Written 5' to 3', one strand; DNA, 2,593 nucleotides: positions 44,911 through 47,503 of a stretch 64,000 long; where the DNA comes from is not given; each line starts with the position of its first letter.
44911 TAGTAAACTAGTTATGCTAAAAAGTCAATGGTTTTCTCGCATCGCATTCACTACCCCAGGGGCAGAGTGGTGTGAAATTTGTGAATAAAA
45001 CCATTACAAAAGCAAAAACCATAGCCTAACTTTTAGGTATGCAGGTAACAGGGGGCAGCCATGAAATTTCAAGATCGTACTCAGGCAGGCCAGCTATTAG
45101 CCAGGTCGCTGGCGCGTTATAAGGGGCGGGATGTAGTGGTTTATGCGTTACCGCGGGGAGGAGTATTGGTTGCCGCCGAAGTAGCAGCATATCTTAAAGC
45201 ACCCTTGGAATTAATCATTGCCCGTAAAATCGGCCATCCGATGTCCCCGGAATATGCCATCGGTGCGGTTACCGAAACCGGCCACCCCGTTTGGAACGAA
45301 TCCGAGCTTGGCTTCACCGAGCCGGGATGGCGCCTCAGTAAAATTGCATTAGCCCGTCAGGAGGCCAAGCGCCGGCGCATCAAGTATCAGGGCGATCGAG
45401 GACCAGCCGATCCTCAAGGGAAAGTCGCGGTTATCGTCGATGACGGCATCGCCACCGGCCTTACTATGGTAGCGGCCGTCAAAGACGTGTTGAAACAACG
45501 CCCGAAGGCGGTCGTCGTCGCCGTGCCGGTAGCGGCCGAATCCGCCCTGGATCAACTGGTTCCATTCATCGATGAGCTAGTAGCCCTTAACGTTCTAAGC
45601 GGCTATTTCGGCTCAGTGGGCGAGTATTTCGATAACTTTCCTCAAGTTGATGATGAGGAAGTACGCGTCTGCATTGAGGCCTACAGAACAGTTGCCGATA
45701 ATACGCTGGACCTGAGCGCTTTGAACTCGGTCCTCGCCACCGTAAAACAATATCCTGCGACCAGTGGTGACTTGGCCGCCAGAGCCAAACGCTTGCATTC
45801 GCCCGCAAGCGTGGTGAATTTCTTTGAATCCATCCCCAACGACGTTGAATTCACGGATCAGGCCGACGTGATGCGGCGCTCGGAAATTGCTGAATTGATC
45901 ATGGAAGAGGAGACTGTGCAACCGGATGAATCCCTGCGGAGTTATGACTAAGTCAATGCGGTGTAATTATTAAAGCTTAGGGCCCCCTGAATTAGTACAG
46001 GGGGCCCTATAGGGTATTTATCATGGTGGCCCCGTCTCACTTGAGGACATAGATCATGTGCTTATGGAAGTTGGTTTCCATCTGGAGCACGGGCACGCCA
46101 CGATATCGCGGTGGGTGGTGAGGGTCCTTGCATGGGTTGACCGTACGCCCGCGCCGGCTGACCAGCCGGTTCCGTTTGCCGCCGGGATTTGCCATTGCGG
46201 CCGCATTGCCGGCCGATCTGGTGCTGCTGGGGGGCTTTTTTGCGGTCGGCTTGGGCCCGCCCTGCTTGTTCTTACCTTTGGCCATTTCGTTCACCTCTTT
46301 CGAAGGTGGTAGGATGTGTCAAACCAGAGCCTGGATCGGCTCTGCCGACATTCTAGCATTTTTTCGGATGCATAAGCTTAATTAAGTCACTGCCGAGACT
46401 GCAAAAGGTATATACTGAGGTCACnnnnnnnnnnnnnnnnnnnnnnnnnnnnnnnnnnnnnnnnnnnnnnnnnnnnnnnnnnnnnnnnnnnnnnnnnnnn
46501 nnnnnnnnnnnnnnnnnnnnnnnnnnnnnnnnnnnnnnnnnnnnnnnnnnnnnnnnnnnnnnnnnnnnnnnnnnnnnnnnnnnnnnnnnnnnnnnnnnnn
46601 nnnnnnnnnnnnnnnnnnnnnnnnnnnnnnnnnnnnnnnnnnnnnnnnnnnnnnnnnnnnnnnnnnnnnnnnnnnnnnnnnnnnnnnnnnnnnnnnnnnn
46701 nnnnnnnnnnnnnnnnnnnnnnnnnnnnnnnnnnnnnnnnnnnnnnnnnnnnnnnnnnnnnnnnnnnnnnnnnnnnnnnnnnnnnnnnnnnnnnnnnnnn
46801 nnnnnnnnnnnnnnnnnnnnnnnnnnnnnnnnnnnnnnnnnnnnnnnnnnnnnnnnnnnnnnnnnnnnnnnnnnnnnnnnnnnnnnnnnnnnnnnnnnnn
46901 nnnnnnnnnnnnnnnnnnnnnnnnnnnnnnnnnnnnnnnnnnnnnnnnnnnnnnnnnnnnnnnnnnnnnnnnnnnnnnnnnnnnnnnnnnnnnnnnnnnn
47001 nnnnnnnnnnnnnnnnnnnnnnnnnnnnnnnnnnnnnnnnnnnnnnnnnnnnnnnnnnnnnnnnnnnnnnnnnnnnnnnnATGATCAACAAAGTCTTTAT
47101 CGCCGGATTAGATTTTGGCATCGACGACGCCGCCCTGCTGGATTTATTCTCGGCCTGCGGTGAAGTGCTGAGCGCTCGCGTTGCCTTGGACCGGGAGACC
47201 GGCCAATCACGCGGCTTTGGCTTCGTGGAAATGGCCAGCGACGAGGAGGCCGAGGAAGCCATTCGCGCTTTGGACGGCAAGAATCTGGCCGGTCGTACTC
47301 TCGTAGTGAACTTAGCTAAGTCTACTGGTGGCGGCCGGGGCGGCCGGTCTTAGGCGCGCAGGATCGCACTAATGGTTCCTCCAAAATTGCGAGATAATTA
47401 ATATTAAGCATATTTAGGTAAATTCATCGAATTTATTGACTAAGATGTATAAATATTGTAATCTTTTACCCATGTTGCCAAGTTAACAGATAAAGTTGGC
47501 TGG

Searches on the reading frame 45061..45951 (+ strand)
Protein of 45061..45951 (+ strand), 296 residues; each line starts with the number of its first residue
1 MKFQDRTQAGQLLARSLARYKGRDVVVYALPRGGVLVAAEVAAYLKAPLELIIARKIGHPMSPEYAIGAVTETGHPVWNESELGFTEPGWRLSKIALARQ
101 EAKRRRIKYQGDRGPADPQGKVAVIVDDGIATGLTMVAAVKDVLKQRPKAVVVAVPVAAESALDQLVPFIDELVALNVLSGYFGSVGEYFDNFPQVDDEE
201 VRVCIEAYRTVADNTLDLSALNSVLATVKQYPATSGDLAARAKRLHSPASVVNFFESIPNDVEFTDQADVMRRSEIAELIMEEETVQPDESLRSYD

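Call 9: search_protein_families(library=pfam, proteins=[window:45061-45951:+], max_evalue=0.01)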
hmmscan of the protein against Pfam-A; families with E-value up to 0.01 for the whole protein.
window:45061-45951:+ (296 aa): 3 families
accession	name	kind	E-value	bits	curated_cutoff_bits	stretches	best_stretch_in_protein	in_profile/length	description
PF00156.33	Pribosyltran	-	2.5e-15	56.6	26.3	1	12-160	18-127/158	Phosphoribosyl transferase domain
PF14681.12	UPRTase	-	8.8e-05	22.5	27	1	88-167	89-169/206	Uracil phosphoribosyltransferase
PF11387.14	DUF2795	-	0.00013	22.2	25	1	230-271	14-54/54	Protein of unknown function (DUF2795)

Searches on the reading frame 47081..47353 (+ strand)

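Call 9: search_protein_families(library=pfam, proteins=[window:47081-47353:+], max_evalue=0.01)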
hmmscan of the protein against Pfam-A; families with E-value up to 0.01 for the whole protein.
window:47081-47353:+ (90 aa): 1 family
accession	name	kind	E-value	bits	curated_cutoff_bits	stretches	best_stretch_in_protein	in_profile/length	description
PF00076.28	RRM_1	-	2.5e-21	75.7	20.7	1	5-74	1-69/70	RNA recognition motif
